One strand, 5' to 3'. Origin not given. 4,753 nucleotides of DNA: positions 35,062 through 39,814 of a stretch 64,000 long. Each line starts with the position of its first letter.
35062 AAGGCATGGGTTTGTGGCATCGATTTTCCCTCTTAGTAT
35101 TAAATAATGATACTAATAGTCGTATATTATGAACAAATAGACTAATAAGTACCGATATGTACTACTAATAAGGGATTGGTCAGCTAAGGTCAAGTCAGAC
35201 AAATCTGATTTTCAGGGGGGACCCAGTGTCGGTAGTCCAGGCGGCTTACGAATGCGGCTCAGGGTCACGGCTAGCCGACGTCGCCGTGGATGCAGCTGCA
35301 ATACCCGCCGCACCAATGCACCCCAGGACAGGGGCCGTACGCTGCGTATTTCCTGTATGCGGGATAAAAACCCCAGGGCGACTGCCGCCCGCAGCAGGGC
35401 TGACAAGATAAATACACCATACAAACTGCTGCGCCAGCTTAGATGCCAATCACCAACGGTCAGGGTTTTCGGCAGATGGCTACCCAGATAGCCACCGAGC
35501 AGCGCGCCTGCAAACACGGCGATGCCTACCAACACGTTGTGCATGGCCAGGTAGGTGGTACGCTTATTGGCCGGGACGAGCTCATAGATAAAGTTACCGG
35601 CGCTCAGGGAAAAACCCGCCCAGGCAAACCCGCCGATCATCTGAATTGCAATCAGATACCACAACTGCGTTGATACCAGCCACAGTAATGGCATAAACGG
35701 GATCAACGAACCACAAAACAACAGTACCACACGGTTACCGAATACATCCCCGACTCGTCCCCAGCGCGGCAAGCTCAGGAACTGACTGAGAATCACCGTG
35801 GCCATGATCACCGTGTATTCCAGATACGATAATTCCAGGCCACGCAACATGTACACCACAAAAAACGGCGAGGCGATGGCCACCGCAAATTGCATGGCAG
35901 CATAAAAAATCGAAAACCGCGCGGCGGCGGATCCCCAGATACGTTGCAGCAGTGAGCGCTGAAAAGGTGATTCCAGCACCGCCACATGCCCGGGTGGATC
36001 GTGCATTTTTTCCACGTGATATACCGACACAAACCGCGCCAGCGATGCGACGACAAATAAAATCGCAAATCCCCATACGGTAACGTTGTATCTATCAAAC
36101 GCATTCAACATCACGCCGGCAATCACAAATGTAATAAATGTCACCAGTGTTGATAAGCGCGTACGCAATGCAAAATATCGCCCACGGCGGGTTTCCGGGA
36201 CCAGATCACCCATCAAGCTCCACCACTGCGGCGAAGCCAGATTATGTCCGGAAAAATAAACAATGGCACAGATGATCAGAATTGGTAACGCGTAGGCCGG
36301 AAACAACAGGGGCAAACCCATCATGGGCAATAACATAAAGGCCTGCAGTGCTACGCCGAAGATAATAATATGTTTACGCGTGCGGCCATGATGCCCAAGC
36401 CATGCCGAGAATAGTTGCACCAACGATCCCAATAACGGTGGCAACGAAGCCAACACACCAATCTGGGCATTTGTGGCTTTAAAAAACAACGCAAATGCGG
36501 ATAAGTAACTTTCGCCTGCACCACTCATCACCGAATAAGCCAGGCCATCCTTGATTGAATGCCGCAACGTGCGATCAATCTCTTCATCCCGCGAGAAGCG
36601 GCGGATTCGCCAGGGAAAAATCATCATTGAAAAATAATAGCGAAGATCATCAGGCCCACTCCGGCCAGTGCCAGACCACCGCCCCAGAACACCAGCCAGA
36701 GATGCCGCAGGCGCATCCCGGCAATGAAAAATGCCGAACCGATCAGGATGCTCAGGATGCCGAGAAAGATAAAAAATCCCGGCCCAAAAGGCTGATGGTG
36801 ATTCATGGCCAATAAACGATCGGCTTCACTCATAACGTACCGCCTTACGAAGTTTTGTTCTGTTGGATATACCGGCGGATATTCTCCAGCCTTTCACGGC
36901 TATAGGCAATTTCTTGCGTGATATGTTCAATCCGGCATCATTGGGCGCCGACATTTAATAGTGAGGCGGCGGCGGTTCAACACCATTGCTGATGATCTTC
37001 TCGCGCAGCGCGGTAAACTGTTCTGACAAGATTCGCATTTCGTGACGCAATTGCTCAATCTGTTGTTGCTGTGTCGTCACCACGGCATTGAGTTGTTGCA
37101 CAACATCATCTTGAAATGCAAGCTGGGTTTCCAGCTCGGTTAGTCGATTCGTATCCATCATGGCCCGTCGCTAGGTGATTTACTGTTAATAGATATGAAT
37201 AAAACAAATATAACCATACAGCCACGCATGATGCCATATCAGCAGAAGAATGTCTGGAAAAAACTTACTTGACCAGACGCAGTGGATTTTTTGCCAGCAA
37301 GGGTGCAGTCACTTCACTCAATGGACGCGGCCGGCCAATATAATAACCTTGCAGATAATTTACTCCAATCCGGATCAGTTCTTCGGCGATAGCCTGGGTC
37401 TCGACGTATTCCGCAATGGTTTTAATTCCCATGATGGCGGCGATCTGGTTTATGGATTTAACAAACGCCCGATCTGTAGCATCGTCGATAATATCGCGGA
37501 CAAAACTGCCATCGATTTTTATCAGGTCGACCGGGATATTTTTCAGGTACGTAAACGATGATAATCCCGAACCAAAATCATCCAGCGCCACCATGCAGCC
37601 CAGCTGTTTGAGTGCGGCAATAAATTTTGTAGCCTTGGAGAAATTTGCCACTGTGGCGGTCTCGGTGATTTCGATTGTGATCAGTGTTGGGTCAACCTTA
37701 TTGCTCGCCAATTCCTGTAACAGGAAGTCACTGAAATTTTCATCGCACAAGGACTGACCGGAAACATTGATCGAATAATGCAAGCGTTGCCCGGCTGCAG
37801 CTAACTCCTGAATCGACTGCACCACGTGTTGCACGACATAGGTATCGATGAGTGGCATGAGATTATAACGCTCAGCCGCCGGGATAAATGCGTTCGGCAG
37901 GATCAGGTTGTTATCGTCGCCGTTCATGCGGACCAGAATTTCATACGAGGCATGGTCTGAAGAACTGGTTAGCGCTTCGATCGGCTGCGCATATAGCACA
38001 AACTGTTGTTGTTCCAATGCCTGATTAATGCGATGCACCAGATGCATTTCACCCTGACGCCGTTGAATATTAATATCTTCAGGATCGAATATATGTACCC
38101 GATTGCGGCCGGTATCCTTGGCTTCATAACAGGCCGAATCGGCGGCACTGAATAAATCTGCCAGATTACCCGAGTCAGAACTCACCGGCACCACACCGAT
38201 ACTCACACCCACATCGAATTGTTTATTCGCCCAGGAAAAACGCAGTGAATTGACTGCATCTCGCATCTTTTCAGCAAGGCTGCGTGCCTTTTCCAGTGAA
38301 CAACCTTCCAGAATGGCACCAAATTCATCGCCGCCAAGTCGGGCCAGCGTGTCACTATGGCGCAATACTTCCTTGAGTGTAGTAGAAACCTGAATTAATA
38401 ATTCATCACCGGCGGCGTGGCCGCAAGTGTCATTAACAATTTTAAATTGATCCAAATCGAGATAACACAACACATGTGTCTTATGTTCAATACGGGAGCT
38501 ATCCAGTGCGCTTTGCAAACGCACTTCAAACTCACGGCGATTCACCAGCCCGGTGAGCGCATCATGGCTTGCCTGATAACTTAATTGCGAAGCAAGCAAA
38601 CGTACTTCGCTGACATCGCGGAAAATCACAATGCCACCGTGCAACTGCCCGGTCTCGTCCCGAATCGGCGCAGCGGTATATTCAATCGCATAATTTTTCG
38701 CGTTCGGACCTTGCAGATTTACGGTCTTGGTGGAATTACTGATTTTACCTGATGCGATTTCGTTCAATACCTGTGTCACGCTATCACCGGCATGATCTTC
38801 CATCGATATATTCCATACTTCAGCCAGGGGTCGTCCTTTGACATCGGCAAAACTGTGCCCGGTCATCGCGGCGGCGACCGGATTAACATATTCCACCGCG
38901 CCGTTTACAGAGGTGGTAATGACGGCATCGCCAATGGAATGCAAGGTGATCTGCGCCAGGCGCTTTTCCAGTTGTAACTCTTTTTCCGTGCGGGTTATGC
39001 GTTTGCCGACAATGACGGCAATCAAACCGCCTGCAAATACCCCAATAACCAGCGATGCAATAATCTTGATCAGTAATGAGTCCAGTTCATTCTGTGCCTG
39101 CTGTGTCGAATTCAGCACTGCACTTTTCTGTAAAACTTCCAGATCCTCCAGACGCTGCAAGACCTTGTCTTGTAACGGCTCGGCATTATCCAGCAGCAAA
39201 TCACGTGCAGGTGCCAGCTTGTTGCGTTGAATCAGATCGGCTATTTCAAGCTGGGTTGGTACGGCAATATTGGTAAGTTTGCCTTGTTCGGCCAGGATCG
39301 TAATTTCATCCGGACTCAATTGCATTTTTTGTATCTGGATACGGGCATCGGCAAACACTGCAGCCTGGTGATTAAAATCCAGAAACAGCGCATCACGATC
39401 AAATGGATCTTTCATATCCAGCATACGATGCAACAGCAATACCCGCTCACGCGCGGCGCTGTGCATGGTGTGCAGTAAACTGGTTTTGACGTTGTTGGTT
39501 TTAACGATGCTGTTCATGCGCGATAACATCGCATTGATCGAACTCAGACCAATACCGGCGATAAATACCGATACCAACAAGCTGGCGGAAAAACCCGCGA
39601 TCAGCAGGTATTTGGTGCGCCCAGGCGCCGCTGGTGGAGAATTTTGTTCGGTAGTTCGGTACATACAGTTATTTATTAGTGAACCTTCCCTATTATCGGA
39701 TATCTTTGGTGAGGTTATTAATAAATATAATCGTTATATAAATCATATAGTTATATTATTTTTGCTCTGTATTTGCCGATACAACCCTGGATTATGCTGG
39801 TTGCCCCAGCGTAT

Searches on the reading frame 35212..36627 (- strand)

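Call 19: search_protein_families(library=pfam, proteins=[window:35212-36627:-], max_evalue=0.001)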
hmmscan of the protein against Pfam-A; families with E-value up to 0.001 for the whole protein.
window:35212-36627:- (471 aa): 2 families
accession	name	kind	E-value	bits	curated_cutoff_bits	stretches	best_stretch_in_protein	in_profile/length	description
PF07690.21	MFS_1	-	3.7e-26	92.3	33.4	2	240-437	3-187/347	Major Facilitator Superfamily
PF12832.13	MFS_1_like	-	1.1e-10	41.6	25.2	1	52-381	32-361/373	MFS_1 like family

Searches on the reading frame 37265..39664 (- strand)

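Call 19: search_protein_families(library=pfam, proteins=[window:37265-39664:-], max_evalue=0.001)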
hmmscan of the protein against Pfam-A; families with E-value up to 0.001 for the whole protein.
window:37265-39664:- (799 aa): 6 families
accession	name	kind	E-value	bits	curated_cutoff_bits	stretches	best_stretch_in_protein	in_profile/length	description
PF00563.25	EAL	-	3.2e-67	226.8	31.3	1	545-779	3-236/236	EAL domain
PF00990.26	GGDEF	-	3.9e-45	153.9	23.8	1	365-522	1-161/161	Diguanylate cyclase, GGDEF domain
PF13426.13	PAS_9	-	6.9e-12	46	27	1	246-353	2-103/103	PAS domain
PF08448.16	PAS_4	-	1.3e-11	45.1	23.1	1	241-355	1-109/110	PAS fold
PF00989.32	PAS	-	7.4e-11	42.5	22.6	1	241-351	7-113/113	PAS fold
PF12729.13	4HB_MCP_1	-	3.8e-09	36.8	27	1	21-192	8-179/181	Four helix bundle sensory module for signal transduction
